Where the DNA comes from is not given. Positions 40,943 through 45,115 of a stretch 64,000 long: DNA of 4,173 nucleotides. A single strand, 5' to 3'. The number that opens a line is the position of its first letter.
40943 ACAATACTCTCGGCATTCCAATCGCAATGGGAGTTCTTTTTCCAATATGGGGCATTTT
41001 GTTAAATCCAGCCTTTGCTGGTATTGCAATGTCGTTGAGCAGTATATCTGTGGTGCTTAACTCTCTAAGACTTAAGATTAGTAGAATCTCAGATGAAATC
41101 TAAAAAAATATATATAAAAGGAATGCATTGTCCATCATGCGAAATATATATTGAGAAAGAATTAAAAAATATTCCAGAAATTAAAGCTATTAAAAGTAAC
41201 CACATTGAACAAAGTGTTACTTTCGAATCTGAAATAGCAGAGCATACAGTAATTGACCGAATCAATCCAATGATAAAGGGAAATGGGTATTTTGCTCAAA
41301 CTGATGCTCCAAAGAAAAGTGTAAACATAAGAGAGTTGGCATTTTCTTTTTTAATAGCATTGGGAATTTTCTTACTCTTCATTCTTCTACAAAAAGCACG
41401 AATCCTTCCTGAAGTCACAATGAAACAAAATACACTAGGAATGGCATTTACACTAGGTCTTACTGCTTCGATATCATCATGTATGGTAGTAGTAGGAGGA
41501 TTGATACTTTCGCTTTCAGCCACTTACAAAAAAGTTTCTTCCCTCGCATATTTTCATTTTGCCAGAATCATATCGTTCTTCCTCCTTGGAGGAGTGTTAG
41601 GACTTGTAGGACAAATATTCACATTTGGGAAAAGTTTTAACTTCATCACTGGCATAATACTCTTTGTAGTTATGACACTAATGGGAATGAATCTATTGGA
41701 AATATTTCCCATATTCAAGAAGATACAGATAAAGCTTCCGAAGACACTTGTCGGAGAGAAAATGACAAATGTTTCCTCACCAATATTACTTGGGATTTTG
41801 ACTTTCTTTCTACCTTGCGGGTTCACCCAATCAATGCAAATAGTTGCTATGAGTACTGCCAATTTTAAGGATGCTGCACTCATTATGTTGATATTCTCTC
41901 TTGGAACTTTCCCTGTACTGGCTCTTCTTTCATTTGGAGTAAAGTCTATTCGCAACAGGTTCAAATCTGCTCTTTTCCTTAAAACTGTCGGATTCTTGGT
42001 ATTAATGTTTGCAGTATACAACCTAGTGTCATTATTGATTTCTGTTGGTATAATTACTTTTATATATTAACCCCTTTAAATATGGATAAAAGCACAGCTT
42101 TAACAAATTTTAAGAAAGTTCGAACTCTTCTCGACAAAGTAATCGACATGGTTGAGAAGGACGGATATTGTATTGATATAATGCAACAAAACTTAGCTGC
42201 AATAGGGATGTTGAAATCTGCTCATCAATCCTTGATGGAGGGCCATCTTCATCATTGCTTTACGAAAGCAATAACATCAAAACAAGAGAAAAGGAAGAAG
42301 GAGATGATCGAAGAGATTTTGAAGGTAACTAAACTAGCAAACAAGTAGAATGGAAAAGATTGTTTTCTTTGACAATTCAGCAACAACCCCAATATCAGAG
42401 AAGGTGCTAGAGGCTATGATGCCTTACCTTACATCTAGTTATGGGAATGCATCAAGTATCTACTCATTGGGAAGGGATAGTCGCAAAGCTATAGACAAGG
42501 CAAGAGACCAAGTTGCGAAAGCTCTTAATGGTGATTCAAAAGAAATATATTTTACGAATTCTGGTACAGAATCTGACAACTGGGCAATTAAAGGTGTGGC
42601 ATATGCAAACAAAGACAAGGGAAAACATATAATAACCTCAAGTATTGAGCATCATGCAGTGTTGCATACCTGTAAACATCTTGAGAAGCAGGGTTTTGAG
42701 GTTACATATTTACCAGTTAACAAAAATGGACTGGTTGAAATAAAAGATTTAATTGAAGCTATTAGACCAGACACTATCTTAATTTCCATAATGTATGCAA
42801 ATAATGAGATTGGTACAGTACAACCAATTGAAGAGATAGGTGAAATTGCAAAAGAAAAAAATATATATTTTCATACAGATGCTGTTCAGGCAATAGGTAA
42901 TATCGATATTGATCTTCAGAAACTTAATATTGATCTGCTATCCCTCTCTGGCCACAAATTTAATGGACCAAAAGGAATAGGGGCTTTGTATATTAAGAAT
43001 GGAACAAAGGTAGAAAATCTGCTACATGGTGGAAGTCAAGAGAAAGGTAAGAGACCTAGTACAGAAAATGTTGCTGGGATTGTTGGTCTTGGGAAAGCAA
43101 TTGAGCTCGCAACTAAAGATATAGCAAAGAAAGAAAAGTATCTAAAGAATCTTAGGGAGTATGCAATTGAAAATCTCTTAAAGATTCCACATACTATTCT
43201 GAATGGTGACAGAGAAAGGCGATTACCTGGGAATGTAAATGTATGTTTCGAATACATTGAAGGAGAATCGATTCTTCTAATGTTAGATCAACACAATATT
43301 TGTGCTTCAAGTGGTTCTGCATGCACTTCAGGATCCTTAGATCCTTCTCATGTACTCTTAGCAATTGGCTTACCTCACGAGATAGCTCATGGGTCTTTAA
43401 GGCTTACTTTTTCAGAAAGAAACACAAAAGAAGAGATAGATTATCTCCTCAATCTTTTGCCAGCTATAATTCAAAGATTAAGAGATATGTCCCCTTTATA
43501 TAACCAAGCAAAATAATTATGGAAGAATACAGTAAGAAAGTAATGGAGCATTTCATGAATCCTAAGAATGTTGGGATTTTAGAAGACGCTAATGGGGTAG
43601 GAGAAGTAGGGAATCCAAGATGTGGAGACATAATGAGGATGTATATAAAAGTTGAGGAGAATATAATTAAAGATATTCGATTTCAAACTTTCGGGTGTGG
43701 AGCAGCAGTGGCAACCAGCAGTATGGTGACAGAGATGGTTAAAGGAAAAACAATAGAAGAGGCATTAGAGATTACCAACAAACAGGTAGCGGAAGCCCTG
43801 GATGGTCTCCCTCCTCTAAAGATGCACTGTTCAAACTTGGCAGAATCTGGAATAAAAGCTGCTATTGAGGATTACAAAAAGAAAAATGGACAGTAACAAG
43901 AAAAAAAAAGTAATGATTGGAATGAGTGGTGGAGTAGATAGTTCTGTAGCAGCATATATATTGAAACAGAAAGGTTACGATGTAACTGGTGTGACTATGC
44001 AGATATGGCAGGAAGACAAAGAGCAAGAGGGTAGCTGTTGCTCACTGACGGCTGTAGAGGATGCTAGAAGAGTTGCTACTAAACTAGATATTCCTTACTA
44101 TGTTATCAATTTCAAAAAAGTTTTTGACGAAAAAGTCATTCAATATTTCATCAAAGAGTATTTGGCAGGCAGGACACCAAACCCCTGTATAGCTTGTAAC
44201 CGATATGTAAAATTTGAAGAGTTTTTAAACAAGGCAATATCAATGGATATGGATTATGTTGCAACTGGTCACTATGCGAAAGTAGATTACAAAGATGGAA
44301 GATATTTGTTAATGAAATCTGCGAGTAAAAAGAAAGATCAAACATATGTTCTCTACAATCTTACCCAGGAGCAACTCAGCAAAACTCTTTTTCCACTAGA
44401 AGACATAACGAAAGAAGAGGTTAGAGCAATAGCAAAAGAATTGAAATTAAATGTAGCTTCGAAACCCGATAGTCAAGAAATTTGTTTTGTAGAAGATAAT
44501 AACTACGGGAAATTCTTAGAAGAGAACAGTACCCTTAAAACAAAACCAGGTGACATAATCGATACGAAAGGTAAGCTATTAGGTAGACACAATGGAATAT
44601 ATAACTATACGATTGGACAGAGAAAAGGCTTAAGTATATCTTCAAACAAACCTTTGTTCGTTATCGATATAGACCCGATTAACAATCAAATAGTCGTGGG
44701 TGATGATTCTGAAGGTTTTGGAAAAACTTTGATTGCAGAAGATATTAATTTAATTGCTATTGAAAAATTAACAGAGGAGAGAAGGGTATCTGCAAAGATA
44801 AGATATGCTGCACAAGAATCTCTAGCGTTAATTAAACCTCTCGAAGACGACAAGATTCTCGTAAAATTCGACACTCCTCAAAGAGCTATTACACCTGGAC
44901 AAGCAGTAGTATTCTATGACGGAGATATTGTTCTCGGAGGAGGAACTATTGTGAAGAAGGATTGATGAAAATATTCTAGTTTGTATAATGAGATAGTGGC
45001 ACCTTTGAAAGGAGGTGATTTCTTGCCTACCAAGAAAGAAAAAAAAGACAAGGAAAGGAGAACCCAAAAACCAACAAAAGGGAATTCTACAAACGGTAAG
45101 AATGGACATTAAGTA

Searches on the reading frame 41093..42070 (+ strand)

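Call 10: search_protein_families(library=pfam, proteins=[window:41093-42070:+], max_evalue=0.00001)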
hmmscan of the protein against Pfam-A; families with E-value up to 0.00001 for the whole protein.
window:41093-42070:+ (325 aa): 2 families
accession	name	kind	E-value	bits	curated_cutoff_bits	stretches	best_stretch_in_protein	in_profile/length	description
PF13386.12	DsbD_2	-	3.4e-28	99.3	24.9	1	117-309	1-199/199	Cytochrome C biogenesis protein transmembrane region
PF00403.32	HMA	-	7.3e-09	36.3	24.8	1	6-66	2-61/62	Heavy-metal-associated domain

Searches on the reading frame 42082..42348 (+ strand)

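Call 10: search_protein_families(library=pfam, proteins=[window:42082-42348:+], max_evalue=0.00001)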
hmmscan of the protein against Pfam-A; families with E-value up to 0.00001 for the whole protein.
window:42082-42348:+ (88 aa): 1 family
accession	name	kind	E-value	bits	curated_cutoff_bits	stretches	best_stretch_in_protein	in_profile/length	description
PF02583.22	Trns_repr_metal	-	9.6e-16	58.4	22.8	1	3-83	2-76/78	Metal-sensitive transcriptional repressor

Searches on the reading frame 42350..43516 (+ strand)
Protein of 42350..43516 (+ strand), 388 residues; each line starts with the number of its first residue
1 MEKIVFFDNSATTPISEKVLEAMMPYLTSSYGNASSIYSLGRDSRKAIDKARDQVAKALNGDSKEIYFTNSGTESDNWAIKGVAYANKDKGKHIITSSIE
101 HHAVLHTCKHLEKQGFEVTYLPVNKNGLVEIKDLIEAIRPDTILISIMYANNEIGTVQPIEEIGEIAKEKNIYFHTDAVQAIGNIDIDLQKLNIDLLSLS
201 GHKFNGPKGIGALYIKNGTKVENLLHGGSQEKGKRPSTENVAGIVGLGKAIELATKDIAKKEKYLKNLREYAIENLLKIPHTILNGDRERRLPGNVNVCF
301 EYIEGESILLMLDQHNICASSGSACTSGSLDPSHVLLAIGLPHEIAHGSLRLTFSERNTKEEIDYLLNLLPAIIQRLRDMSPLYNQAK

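Call 10: search_protein_families(library=pfam, proteins=[window:42350-43516:+], max_evalue=0.00001)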
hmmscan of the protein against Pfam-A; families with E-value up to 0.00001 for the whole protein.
window:42350-43516:+ (388 aa): 2 families
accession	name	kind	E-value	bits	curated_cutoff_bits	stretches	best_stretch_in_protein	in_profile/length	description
PF00266.25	Aminotran_5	-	1.7e-93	314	21.5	1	5-366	1-371/371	Aminotransferase class-V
PF01212.27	Beta_elim_lyase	-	4e-08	33.4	27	1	29-179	26-170/288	Beta-eliminating lyase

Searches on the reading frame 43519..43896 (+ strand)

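Call 10: search_protein_families(library=pfam, proteins=[window:43519-43896:+], max_evalue=0.00001)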
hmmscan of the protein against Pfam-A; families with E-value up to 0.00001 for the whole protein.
window:43519-43896:+ (125 aa): 1 family
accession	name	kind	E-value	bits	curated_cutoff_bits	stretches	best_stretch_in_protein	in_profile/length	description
PF01592.21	NifU_N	-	2.6e-52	176.7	22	1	3-123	1-124/127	NifU-like N terminal domain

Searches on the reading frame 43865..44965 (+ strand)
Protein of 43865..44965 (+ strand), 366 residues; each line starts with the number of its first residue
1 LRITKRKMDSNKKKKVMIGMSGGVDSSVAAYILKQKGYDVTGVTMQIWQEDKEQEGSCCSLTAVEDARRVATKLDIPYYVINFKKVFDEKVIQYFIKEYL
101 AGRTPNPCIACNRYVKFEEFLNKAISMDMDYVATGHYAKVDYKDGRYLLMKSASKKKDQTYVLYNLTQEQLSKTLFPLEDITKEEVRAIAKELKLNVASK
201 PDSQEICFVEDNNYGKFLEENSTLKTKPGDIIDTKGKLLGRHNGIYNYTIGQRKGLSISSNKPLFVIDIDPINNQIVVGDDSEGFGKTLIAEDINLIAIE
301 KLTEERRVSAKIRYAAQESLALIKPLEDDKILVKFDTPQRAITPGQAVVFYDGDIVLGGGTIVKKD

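Call 10: search_protein_families(library=pfam, proteins=[window:43865-44965:+], max_evalue=0.00001)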
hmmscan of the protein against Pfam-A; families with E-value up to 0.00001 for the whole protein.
window:43865-44965:+ (366 aa): 5 families
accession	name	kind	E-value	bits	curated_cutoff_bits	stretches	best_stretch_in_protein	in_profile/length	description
PF03054.22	tRNA_Me_trans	-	9.6e-80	267.5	20.6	1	14-210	1-201/202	tRNA methyl transferase HUP domain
PF20259.3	tRNA_Me_trans_M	-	8.5e-22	76.9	27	1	222-280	6-66/66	tRNA methyl transferase PRC-barrel domain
PF20258.4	tRNA_Me_trans_C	-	1.3e-21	77.1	20.6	1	287-362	2-77/77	Aminomethyltransferase beta-barrel domain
PF02540.23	NAD_synthase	-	1e-07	31.8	21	1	5-86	10-84/242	NAD synthase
PF02568.20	ThiI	-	7.8e-07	29.3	20.5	1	14-89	4-78/197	Thiamine biosynthesis protein (ThiI)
